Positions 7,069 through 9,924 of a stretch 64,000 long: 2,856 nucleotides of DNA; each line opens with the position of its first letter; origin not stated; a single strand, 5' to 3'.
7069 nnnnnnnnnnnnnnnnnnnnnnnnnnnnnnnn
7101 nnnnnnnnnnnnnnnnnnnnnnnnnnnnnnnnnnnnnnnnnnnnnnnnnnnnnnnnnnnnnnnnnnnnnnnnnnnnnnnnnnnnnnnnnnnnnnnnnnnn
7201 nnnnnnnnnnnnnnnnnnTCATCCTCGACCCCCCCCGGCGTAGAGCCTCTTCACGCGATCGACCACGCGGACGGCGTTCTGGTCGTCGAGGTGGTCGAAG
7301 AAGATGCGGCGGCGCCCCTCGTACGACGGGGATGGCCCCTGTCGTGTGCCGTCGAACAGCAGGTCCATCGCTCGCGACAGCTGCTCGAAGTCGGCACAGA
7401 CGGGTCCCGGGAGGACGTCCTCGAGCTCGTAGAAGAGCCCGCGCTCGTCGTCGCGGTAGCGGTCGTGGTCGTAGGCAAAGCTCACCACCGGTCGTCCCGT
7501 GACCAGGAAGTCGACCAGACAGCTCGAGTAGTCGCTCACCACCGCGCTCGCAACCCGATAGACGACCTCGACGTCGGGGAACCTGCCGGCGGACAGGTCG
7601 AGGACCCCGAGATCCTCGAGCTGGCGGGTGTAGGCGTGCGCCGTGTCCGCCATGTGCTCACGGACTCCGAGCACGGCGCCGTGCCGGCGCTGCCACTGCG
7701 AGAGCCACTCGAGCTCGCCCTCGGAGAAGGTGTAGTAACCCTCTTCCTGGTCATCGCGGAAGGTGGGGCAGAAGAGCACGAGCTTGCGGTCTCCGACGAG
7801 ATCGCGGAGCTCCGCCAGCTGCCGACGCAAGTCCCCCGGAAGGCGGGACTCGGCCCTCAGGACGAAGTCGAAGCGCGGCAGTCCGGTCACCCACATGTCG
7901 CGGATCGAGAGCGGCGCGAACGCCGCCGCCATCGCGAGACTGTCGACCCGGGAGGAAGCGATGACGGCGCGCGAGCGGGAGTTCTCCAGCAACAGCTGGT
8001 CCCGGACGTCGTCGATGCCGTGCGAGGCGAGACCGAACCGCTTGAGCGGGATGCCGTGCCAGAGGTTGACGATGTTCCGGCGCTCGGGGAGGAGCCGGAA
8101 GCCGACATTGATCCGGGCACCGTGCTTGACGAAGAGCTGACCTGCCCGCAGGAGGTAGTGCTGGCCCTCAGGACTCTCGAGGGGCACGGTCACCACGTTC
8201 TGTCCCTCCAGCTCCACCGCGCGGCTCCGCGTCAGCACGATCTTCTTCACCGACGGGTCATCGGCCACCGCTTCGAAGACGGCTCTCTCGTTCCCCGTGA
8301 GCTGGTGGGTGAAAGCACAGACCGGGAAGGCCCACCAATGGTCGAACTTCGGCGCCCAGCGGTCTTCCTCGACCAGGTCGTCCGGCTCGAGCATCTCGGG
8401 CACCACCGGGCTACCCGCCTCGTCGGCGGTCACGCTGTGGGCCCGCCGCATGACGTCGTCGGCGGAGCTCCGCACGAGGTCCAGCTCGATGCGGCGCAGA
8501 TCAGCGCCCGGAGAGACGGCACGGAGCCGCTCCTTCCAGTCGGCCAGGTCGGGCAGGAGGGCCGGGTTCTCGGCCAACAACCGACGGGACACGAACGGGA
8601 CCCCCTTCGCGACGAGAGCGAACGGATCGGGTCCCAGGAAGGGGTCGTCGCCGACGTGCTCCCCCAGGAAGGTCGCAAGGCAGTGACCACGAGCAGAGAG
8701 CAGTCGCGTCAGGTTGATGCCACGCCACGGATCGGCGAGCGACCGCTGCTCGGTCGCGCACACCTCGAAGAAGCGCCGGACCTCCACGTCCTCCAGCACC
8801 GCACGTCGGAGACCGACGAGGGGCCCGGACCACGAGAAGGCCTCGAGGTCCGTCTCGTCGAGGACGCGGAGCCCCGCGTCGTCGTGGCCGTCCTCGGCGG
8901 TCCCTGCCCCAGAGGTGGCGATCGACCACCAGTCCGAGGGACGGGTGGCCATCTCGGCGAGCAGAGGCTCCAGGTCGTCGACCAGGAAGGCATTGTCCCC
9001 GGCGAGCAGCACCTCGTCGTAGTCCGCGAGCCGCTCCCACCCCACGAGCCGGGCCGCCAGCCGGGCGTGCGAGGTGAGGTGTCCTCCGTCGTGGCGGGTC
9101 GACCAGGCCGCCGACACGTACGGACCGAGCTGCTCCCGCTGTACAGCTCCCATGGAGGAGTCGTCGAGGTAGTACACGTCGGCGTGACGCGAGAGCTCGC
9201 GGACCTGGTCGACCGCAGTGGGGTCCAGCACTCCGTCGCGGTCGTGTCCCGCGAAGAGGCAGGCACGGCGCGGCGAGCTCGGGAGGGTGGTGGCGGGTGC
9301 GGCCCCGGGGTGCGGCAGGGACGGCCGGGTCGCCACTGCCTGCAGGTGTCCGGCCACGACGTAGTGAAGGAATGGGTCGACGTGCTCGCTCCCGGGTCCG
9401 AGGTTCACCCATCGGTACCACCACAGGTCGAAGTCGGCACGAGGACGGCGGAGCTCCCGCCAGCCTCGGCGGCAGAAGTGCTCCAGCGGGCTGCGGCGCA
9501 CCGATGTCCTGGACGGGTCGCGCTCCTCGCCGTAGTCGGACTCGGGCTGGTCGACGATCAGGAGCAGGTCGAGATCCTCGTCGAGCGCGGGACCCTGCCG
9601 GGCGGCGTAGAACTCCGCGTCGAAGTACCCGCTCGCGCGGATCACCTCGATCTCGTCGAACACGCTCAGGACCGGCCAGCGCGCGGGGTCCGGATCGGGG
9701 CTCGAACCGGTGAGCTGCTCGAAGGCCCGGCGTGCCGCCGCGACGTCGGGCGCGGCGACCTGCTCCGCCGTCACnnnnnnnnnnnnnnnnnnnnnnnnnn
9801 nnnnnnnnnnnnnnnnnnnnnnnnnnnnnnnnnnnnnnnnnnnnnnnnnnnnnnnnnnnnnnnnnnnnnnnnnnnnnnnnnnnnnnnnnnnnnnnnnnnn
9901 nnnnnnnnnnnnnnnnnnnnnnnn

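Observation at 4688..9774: Pair A: RgpF-like + TagF paralogs with reciprocal active-site loss and translational coupling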

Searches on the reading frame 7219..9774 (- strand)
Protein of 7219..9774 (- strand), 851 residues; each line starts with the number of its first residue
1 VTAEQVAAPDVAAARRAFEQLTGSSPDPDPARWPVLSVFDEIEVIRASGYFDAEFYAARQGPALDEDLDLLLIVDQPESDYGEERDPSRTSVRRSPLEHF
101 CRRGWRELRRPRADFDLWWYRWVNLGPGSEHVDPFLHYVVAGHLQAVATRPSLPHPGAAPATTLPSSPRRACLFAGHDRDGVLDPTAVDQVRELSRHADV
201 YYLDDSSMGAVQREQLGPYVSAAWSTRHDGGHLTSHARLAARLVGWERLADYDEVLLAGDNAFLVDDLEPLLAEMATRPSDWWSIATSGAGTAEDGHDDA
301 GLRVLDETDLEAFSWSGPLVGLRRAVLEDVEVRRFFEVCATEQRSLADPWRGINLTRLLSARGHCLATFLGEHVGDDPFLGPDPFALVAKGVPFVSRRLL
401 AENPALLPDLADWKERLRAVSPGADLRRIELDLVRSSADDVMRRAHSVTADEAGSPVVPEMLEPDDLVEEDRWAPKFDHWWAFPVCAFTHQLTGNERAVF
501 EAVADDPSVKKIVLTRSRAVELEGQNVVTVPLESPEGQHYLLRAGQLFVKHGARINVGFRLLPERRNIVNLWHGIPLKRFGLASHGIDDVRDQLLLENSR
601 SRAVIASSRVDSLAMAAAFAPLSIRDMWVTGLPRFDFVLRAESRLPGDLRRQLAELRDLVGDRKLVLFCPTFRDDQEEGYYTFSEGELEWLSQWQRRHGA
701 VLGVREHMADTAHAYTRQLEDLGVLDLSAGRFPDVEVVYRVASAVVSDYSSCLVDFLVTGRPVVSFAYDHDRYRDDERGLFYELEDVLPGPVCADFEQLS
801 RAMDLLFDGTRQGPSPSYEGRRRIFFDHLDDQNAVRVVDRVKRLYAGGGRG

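Call 6: search_protein_families(library=pfam, proteins=[window:7219-9774:-], max_evalue=1)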
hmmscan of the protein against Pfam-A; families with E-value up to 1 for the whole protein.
window:7219-9774:- (851 aa): 2 families
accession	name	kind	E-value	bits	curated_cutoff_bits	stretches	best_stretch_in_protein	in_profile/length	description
PF04464.20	Glyphos_transf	-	3.1e-44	151.9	22.1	1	490-841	24-365/367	CDP-Glycerol:Poly(glycerophosphate) glycerophosphotransferase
PF05045.17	RgpF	-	0.0011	18.1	25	1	226-290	26-91/503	Rhamnan synthesis protein F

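Call 7: search_protein_families(library=ncbifam, proteins=[window:7219-9774:-], max_evalue=1)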
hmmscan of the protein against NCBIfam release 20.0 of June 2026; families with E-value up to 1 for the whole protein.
window:7219-9774:- (851 aa): 3 families
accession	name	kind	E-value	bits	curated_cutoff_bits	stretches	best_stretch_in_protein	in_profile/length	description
NF041712.1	techglyph_taseTarF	equivalog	4.2e-19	68.9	550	1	565-803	110-349/388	teichoic acid glycerol-phosphate transferase TarF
NF041713.1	Tar_polymTarL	equivalog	1.2e-13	50.6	1000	1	565-804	292-527/562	teichoic acid ribitol-phosphate polymerase TarL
NF041711.1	TagprimaseTarB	equivalog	3.3e-05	23.3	500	2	741-780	267-305/362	teichoic acid glycerol-phosphate primase TarB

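Call 13: search_solved_structures(query=window:7219-9774:-, max_evalue=0.01, show_alignments=2)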
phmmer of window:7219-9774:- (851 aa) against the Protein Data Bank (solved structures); distinct sequences matched with E-value up to 0.01: 5.
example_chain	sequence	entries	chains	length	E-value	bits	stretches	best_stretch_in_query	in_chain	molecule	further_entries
3l7i_A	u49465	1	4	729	7.1e-14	54.3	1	564-803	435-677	Teichoic acid biosynthesis protein F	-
3l7m_A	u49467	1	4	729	2e-13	52.8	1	564-803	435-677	Teichoic acid biosynthesis protein F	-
8va1_A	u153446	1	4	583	5.8e-13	51.2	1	566-805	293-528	Teichoic acid ribitol-phosphate polymerase TarL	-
3l7j_A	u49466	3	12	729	6.2e-13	51.2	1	564-803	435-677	Teichoic acid biosynthesis protein F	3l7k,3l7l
8qoy_A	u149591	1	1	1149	6.7e-10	41.1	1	563-802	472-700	TagF-like capsule polymerase Cps3D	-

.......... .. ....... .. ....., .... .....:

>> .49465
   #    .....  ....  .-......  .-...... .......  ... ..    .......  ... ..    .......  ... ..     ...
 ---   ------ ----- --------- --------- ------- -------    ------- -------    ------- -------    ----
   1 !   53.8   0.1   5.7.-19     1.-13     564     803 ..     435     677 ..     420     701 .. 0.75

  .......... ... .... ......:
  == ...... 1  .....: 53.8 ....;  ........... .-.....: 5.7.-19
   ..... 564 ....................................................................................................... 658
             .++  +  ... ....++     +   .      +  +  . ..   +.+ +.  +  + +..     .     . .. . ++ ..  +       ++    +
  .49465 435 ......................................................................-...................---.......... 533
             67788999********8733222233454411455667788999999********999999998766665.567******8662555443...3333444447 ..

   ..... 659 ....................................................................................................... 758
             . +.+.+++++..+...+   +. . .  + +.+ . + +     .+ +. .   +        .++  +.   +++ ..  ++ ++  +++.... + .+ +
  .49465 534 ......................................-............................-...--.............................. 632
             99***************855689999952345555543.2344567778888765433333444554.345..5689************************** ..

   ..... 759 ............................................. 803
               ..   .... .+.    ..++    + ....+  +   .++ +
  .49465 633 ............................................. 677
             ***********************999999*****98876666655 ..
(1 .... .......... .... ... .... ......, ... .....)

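Call 19: find_homologous_proteins(query=window:7219-9774:-)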
Query window:7219-9774:- (851 aa): 158 proteins with E <= 0.001 among 8000 candidates; the best 120 are listed.
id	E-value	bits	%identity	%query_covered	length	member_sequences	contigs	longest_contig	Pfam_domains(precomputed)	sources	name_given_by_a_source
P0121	0.0e+0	1954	100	100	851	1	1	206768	PF04464.21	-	-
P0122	0.0e+0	1098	61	99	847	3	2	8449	PF04464.21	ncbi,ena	-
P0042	1.0e-232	793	48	95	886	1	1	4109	PF05045.18,PF04464.21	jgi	jgi:CDP-glycerol glycerophosphotransferase (TagB/SpsB family)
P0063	8.1e-231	787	46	95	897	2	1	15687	PF05045.18,PF04464.21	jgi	jgi:CDP-glycerol glycerophosphotransferase (TagB/SpsB family)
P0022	6.4e-230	784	47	92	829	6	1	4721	PF05045.18,PF04464.21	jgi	jgi:CDP-glycerol glycerophosphotransferase (TagB/SpsB family)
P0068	3.5e-229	782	46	94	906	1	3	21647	PF05045.18,PF04464.21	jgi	jgi:CDP-glycerol glycerophosphotransferase (TagB/SpsB family)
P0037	3.3e-228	778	47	98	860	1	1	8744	PF05045.18,PF04464.21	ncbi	-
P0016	4.5e-228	778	48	95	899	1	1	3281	PF05045.18,PF04464.21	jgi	jgi:CDP-glycerol glycerophosphotransferase (TagB/SpsB family)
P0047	2.7e-226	772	48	89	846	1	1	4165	PF05045.18,PF04464.21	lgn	-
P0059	3.0e-226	772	47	95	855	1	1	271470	PF05045.18,PF04464.21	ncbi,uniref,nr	ncbi:CDP-glycerol glycerophosphotransferase family protein [Aeromicrobium wangtongii]|uniref:CDP-gly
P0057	1.5e-224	766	46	96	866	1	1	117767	PF05045.18,PF04464.21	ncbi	ncbi:MAG: CDP-glycerol glycerophosphotransferase family protein [Luteimonas sp.]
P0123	5.2e-224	764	46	90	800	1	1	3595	PF05045.18,PF04464.21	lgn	-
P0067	8.8e-224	764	45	97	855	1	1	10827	PF05045.18,PF04464.21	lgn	-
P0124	2.4e-221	756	46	95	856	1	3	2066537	PF05045.18,PF04464.21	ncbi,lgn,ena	-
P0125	5.2e-221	755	46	92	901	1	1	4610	PF05045.18,PF04464.21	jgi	jgi:CDP-glycerol glycerophosphotransferase (TagB/SpsB family)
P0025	9.6e-221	754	49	89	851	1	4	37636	PF05045.18,PF04464.21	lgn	-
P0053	1.3e-220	753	47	89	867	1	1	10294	PF05045.18,PF04464.21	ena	-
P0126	1.6e-219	750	45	95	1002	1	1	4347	PF05045.18,PF04464.21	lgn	-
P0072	4.7e-219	748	46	95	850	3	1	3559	PF05045.18,PF04464.21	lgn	-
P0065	1.3e-218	747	47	88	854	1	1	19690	PF05045.18,PF04464.21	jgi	jgi:CDP-glycerol glycerophosphotransferase (TagB/SpsB family)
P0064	1.7e-218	746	49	89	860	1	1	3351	PF05045.18,PF04464.21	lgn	-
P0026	5.0e-218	745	48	89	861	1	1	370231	PF05045.18,PF04464.21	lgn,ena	-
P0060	7.8e-218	744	47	90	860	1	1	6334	PF05045.18,PF04464.21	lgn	-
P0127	1.1e-217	744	46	92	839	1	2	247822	PF05045.18,PF04464.21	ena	-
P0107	5.3e-217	741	43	94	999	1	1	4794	PF05045.18,PF04464.21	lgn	-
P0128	5.5e-217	741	48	90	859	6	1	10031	PF05045.18,PF04464.21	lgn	-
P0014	1.8e-216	739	48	89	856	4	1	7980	PF05045.18,PF04464.21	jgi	-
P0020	2.5e-216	739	49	88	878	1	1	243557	PF05045.18,PF04464.21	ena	-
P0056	3.8e-216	738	48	88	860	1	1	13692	PF05045.18,PF04464.21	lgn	-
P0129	7.2e-216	738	46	94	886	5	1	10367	PF05045.18,PF04464.21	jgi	-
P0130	1.4e-215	737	47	92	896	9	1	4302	PF05045.18,PF04464.21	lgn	-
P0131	3.9e-215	735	46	90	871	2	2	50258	PF05045.18,PF04464.21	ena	-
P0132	6.2e-215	734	47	97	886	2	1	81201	PF05045.18,PF04464.21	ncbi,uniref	ncbi:CDP-glycerol glycerophosphotransferase family protein [Luteimonas sp. SDU101]|uniref:CDP-glycer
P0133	1.0e-214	734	46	95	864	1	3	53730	PF05045.18,PF04464.21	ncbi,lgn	-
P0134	1.1e-214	734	46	95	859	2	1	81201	PF05045.18,PF04464.21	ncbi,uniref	ncbi:CDP-glycerol glycerophosphotransferase family protein [Luteimonas sp. SDU101]|uniref:CDP-glycer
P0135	1.2e-214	734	45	95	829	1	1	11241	PF05045.18,PF04464.21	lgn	-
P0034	1.7e-214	733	48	89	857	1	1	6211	PF05045.18,PF04464.21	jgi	jgi:CDP-glycerol glycerophosphotransferase (TagB/SpsB family)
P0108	4.3e-214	732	43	97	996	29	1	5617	PF05045.18,PF04464.21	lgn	-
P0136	7.8e-214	731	45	94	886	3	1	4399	PF05045.18,PF04464.21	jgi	jgi:CDP-glycerol glycerophosphotransferase (TagB/SpsB family)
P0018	1.4e-213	730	46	97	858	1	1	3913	PF05045.18,PF04464.21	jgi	jgi:CDP-glycerol glycerophosphotransferase (TagB/SpsB family)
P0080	2.1e-213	729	45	95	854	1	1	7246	PF05045.18,PF04464.21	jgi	jgi:CDP-glycerol glycerophosphotransferase (TagB/SpsB family)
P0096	2.4e-213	729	45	95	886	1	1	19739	PF05045.18,PF04464.21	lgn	-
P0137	3.3e-213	729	46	95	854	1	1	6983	PF04464.21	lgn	-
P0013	3.7e-213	729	45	97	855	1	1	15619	PF05045.18,PF04464.21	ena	-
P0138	1.2e-212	727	45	95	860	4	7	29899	PF05045.18,PF04464.21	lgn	-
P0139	1.3e-212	727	45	95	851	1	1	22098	PF05045.18,PF04464.21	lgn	-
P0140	1.4e-212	727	44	95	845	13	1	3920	PF05045.18,PF04464.21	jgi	jgi:CDP-glycerol glycerophosphotransferase (TagB/SpsB family)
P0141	1.8e-212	726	44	95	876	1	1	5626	PF05045.18,PF04464.21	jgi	jgi:CDP-glycerol glycerophosphotransferase (TagB/SpsB family)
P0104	2.2e-212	726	47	89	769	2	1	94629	PF05045.18,PF04464.21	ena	-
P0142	2.3e-212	726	42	95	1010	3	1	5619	PF05045.18,PF04464.21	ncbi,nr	ncbi:MAG: CDP-glycerol glycerophosphotransferase family protein [Proteobacteria bacterium]|nr:CDP-gl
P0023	3.6e-212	725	48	89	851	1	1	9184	PF05045.18,PF04464.21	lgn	-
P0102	5.6e-212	725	45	92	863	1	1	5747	PF05045.18,PF04464.21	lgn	-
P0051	1.0e-211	724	45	97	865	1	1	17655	PF05045.18,PF04464.21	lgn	-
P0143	2.4e-211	723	44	97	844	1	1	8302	PF05045.18,PF04464.21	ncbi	-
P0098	3.3e-211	722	45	95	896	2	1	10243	PF05045.18,PF04464.21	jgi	-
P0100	5.8e-211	721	44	98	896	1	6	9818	PF05045.18,PF04464.21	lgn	-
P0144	8.6e-211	721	46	94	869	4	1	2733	PF05045.18,PF04464.21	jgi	-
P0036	2.2e-210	719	47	88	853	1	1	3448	PF05045.18,PF04464.21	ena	-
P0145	2.6e-210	719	43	94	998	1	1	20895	PF05045.18,PF04464.21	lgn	-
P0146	3.4e-210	719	48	88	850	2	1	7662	PF04464.21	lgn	-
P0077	4.9e-210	718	46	95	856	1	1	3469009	PF05045.18,PF04464.21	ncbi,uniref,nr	ncbi:CDP-glycerol glycerophosphotransferase family protein [Nocardioides sp. Kera G14]|uniref:CDP-gl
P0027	5.3e-210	718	46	95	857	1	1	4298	PF05045.18,PF04464.21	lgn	-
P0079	1.8e-209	716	44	95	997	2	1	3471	PF05045.18,PF04464.21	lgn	-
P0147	2.0e-209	716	45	90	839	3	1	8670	PF05045.18,PF04464.21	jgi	jgi:CDP-glycerol glycerophosphotransferase (TagB/SpsB family)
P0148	2.2e-209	716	41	95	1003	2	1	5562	PF05045.18,PF04464.21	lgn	-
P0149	3.4e-209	715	44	95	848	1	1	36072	PF05045.18,PF04464.21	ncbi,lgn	-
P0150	3.4e-209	715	45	89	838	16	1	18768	PF05045.18,PF04464.21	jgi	-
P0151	3.6e-209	715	45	95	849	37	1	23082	PF05045.18,PF04464.21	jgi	jgi:CDP-glycerol glycerophosphotransferase (TagB/SpsB family)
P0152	4.6e-209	715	44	96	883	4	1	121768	PF05045.18,PF04464.21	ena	-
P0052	5.6e-209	715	48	88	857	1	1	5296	PF05045.18,PF04464.21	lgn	-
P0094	5.8e-209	715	45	90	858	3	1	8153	PF05045.18,PF04464.21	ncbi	-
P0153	6.1e-209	715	45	95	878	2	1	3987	PF05045.18,PF04464.21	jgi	jgi:CDP-glycerol glycerophosphotransferase (TagB/SpsB family)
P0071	7.1e-209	714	48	88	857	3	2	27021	PF05045.18,PF04464.21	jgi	jgi:CDP-glycerol glycerophosphotransferase (TagB/SpsB family)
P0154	9.4e-209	714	44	95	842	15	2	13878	PF05045.18,PF04464.21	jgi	jgi:CDP-glycerol glycerophosphotransferase (TagB/SpsB family)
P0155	1.3e-208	714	48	88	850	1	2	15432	PF04464.21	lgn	-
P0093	5.2e-208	712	41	96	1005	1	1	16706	PF05045.18,PF04464.21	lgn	-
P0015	1.1e-207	710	47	88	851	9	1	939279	PF05045.18,PF04464.21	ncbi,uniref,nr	ncbi:CDP-glycerol glycerophosphotransferase family protein [Aeromicrobium duanguangcaii]|uniref:CDP-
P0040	2.9e-207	709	48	88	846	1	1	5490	PF05045.18,PF04464.21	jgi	jgi:hypothetical protein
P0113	4.9e-207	708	43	95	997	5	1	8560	PF05045.18,PF04464.21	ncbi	-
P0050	6.5e-207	708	47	89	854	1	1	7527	PF05045.18,PF04464.21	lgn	-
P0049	8.0e-207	708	44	95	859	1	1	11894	PF05045.18,PF04464.21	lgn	-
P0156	1.3e-206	707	45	95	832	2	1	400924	PF05045.18,PF04464.21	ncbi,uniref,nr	ncbi:CDP-glycerol glycerophosphotransferase family protein [Nocardioides litoris]|uniref:CDP-glycero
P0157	2.8e-206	706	44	92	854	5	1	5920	PF05045.18,PF04464.21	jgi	jgi:CDP-glycerol glycerophosphotransferase (TagB/SpsB family)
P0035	8.6e-206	704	47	88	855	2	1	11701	PF05045.18,PF04464.21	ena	-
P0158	1.1e-205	704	43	94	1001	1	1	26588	PF05045.18,PF04464.21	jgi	jgi:CDP-glycerol glycerophosphotransferase (TagB/SpsB family)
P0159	3.2e-205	702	42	91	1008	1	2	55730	PF05045.18,PF04464.21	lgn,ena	-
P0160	5.1e-205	702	42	95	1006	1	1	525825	PF05045.18,PF04464.21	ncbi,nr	ncbi:MAG: CDP-glycerol glycerophosphotransferase family protein [Luteimonas sp.]|nr:CDP-glycerol gly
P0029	7.9e-205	701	47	88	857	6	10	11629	PF05045.18,PF04464.21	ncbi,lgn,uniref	ncbi:MAG TPA: CDP-glycerol glycerophosphotransferase family protein [Nocardioides sp.]|uniref:CDP-gl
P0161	1.2e-204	700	44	98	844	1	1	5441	PF05045.18,PF04464.21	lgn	-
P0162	7.0e-204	698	45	95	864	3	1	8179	PF05045.18,PF04464.21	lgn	-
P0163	2.6e-203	696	44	97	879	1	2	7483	PF04464.21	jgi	jgi:CDP-glycerol glycerophosphotransferase (TagB/SpsB family)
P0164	6.9e-203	695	46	88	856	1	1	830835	PF05045.18,PF04464.21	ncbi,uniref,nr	ncbi:CDP-glycerol glycerophosphotransferase family protein [Mumia sp. ZJ430]|uniref:CDP-glycerol gly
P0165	5.9e-202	692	42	93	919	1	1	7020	PF05045.18,PF04464.21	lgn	-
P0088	4.7e-201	689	43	97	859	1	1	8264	PF05045.18,PF04464.21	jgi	jgi:CDP-glycerol glycerophosphotransferase (TagB/SpsB family)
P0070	1.1e-199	684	44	95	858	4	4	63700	PF05045.18,PF04464.21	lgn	-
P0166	3.4e-199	682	41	95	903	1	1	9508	PF05045.18,PF04464.21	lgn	-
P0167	4.6e-199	682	43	88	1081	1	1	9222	PF05045.18,PF04464.21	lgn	-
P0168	5.7e-198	678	43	94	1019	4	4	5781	PF05045.18,PF04464.21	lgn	-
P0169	1.2e-195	671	49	80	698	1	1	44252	PF05045.18,PF04464.21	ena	-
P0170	2.9e-194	666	42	91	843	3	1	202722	PF05045.18,PF04464.21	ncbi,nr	ncbi:Glycosyltransferase [Lysobacter sp. A03]|nr:Glycosyltransferase [Lysobacter sp. A03]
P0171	7.5e-193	661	43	88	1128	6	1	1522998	PF05045.18,PF04464.21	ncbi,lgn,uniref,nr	ncbi:CDP-glycerol glycerophosphotransferase family protein [Pseudoxanthomonas sp. PXM01]|uniref:CDP-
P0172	5.6e-192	658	45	84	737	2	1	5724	PF05045.18,PF04464.21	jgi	jgi:CDP-glycerol glycerophosphotransferase (TagB/SpsB family)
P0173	1.6e-187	644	39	92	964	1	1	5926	PF05045.18,PF04464.21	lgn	-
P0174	1.7e-185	637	42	95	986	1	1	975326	PF05045.18,PF04464.21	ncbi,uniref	ncbi:CDP-glycerol glycerophosphotransferase family protein [Isoptericola sp. F-RaC21]|uniref:CDP-gly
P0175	1.0e-179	618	40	89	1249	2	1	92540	PF05045.18,PF04464.21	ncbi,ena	-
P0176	2.3e-178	613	37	99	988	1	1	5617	PF05045.18,PF04464.21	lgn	-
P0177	8.7e-173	595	38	90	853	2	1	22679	PF05045.18,PF04464.21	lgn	-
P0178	2.3e-172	594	39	87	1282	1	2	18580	PF05045.18,PF00534.27,PF13524.13,PF04464.21,PF13692.13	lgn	-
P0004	6.3e-155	536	38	93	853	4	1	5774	PF05045.18,PF04464.21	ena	-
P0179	6.5e-141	490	38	95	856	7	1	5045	PF05045.18,PF04464.21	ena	-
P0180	7.7e-141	489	36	94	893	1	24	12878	PF05045.18,PF04464.21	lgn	-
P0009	2.8e-140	487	36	97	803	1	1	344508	PF05045.18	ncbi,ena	-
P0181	9.4e-140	486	37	95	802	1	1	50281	PF05045.18,PF04464.21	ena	-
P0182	1.7e-139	485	39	88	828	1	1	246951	PF05045.18,PF04464.21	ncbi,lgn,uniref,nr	ncbi:Rhamnan synthesis protein F [Nocardioides terrae]|uniref:Rhamnan synthesis protein F n=1 Tax=No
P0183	1.9e-138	481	38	91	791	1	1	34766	PF05045.18,PF04464.21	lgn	-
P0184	3.0e-138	481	38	91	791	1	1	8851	PF05045.18,PF04464.21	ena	-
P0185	1.4e-137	479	38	88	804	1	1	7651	PF05045.18,PF04464.21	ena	-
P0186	4.6e-137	477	38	89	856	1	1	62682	PF05045.18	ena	-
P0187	6.2e-136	473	39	90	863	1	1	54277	PF05045.18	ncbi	-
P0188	6.6e-136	473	38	90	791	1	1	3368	PF05045.18,PF04464.21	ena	-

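Call 22: find_encoding_contigs(protein=P0122, flank=10000, max_places=3)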
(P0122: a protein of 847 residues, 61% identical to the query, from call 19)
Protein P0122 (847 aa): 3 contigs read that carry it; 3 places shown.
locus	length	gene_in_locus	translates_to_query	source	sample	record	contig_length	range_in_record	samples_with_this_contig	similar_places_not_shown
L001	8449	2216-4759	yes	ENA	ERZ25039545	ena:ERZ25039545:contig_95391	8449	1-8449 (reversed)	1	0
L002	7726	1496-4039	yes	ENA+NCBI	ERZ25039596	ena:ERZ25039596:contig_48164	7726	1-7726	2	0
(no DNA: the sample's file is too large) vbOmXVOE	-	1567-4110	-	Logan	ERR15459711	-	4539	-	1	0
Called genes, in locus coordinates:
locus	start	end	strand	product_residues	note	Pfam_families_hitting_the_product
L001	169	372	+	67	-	-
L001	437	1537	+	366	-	-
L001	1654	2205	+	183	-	-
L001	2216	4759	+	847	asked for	PF04464:Glyphos_transf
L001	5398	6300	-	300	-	-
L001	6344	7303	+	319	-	PF04464:Glyphos_transf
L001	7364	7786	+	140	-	PF13489:Methyltransf_23 (weak)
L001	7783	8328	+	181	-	-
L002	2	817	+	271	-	?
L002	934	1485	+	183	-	-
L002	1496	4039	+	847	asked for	PF04464:Glyphos_transf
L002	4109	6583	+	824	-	PF05045:RgpF, PF04464:Glyphos_transf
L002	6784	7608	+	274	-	PF13489:Methyltransf_23 (weak)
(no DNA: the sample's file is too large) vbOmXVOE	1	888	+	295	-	?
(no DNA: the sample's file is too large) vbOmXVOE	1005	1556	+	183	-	-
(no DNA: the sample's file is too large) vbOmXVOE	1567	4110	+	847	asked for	PF04464:Glyphos_transf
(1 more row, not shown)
